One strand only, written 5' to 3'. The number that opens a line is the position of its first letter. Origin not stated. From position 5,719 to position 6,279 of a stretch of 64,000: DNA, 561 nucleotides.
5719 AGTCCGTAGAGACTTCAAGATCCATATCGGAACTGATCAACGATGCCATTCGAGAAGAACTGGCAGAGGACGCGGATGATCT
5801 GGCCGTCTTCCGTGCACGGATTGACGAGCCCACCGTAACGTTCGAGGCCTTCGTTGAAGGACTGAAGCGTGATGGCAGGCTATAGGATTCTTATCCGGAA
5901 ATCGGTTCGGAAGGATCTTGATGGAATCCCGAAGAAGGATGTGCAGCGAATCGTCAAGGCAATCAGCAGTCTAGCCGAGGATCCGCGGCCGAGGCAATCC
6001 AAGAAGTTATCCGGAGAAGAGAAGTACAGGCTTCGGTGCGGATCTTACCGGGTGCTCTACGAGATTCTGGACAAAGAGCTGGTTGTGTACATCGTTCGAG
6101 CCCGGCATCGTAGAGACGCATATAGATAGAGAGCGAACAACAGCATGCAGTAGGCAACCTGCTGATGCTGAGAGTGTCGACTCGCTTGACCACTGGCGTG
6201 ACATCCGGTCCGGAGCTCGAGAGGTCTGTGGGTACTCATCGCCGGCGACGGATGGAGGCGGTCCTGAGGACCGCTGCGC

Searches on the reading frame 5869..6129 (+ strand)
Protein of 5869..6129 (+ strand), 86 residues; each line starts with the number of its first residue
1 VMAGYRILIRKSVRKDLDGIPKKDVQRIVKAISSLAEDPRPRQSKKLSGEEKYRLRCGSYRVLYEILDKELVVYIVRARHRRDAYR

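Call 81: search_protein_families(library=pfam, proteins=[window:5869-6129:+], max_evalue=0.01)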
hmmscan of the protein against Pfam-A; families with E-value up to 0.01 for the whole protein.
window:5869-6129:+ (86 aa): 2 families
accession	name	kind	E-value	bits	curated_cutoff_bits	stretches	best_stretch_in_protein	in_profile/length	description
PF05016.21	ParE_toxin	-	7.8e-12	46.1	23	1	8-85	2-89/89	ParE toxin of type II toxin-antitoxin system, parDE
PF09843.14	DUF2070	-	0.0098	14.7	30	0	16-80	275-335/561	Predicted membrane protein (DUF2070)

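Call 90: find_encoding_contigs(protein=window:5869-6129:+, flank=10000, max_places=10)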
Protein window:5869-6129:+ (86 aa): no gene with exactly this product is on record in the collection.
